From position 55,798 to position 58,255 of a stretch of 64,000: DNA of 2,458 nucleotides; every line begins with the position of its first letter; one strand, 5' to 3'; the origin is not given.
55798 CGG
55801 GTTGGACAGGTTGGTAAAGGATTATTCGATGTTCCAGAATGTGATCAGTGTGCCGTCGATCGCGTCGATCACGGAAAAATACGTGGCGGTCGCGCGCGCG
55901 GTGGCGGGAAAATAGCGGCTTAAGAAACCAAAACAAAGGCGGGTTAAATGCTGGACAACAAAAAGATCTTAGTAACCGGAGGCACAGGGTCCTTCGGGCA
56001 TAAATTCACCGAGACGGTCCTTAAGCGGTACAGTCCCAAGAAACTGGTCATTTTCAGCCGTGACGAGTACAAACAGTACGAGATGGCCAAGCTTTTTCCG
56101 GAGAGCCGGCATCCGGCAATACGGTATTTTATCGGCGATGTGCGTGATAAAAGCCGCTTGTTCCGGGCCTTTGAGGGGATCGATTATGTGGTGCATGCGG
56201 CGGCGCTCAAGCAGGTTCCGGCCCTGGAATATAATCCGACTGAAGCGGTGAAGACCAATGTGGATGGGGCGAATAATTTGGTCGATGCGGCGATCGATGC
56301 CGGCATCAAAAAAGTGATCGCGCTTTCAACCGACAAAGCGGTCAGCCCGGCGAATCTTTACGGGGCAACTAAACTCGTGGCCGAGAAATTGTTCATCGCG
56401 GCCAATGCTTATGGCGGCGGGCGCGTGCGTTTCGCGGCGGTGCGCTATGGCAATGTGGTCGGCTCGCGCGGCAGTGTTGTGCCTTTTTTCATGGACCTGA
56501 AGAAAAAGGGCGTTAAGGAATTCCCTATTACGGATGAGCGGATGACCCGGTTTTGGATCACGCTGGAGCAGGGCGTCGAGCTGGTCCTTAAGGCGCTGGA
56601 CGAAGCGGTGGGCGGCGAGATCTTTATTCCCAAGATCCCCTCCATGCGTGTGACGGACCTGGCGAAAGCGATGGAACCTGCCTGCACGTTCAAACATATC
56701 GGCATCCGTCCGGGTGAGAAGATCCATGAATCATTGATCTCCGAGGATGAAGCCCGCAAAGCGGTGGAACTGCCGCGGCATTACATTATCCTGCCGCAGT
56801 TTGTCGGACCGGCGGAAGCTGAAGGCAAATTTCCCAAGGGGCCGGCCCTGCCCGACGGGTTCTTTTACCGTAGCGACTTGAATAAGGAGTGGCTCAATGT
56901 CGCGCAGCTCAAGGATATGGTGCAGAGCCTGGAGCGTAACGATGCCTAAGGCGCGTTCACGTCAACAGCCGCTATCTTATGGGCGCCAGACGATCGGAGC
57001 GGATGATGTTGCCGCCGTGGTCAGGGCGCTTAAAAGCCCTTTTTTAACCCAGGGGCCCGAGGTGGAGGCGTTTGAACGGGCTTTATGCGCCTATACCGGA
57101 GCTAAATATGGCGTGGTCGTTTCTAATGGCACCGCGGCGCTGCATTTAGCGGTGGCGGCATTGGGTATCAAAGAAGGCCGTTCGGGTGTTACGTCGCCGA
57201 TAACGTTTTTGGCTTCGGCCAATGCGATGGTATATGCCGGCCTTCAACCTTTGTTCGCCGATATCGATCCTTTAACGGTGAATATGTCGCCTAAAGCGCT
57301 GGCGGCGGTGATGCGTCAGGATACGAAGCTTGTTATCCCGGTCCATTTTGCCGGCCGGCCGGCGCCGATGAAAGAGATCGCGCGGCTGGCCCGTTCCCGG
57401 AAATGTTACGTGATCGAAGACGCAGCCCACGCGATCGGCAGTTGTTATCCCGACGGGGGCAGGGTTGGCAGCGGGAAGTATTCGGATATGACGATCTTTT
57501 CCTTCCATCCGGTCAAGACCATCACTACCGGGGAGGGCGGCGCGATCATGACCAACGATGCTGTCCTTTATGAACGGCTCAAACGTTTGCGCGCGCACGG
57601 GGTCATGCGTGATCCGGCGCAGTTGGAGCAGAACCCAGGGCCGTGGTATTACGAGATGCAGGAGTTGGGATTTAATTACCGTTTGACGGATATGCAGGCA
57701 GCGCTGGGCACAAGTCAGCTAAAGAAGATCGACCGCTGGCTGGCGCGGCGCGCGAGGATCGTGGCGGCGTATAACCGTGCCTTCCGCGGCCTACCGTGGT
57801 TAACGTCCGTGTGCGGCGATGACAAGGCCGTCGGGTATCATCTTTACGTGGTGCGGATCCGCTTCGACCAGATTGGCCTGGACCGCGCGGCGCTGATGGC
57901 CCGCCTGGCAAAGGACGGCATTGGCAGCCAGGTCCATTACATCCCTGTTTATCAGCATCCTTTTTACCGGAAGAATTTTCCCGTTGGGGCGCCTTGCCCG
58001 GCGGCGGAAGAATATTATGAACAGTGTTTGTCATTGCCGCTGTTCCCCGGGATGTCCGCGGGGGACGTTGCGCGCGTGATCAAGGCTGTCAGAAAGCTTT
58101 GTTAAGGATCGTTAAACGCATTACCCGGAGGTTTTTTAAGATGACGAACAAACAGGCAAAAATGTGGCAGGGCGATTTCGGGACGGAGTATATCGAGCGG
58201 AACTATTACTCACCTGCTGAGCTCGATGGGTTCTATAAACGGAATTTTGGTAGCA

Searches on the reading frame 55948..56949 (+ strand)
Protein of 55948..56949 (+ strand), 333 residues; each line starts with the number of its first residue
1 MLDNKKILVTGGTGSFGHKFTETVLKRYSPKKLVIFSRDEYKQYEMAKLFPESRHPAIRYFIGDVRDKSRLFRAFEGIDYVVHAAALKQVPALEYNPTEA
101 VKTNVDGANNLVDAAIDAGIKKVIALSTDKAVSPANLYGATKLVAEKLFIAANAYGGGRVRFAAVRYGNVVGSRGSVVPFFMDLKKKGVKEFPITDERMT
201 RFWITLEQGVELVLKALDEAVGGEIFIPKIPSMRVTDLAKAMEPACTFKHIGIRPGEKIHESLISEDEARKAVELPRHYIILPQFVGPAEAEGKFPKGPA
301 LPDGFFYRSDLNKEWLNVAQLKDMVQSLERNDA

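Call 53: search_protein_families(library=ncbifam, proteins=[window:55948-56949:+], max_evalue=1e-10)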
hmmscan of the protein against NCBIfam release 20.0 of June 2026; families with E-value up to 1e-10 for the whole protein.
window:55948-56949:+ (333 aa): 6 families
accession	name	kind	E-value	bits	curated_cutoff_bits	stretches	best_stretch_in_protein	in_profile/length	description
TIGR03589.1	PseB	equivalog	1.5e-151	503.8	407.75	1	1-324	1-323/324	UDP-N-acetylglucosamine 4,6-dehydratase (inverting)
TIGR04130.1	FnlA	equivalog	1.5e-70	237.8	730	1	1-285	1-286/337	UDP-N-acetylglucosamine 4,6-dehydratase/5-epimerase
TIGR04180.1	EDH_00030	hypoth_equivalog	3.9e-17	62.3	475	1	7-132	1-125/297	NAD-dependent 4,6-dehydratase LegB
TIGR01179.1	galE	equivalog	1.6e-13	50.2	262.3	1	6-174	1-180/332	UDP-glucose 4-epimerase GalE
TIGR03466.1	HpnA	hypoth_equivalog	3.9e-12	45.7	367.65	1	6-131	2-116/327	hopanoid-associated sugar epimerase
NF041293.1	G6PDh_Azf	equivalog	4.1e-11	42.8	400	1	5-133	3-120/252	NAD-dependent glucose-6-phosphate dehydrogenase Azf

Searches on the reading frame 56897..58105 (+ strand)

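Call 53: search_protein_families(library=ncbifam, proteins=[window:56897-58105:+], max_evalue=1e-10)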
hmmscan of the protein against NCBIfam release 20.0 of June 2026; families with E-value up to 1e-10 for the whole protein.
window:56897-58105:+ (402 aa): 7 families
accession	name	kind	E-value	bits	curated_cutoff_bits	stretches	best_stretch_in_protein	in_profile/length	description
TIGR03588.1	PseC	equivalog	1.1e-145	485.4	423.5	1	26-401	2-379/380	UDP-4-amino-4,6-dideoxy-N-acetyl-beta-L-altrosamine transaminase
NF008658.2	PRK11658.1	equivalog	1.6e-84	283.8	631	1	25-401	4-376/379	UDP-4-amino-4-deoxy-L-arabinose aminotransferase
TIGR04181.1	NHT_00031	hypoth_equivalog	3.4e-67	226.8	420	1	36-381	11-357/359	LegC family aminotransferase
NF008687.0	PRK11706.1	equivalog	2.1e-55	188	375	1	59-400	36-372/375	dTDP-4-amino-4,6-dideoxygalactose transaminase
TIGR04427.1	PLP_DesI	equivalog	3e-53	181.4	650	1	39-399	36-380/390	dTDP-4-dehydro-6-deoxyglucose aminotransferase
NF011936.0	PRK15407.1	equivalog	2.4e-43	148.4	423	1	19-235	30-251/440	lipopolysaccharide biosynthesis protein RfbH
TIGR02379.1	ECA_wecE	subfamily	3.2e-42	144.7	434.85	1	57-400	34-373/376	dTDP-4-amino-4,6-dideoxy-D-glucose transaminase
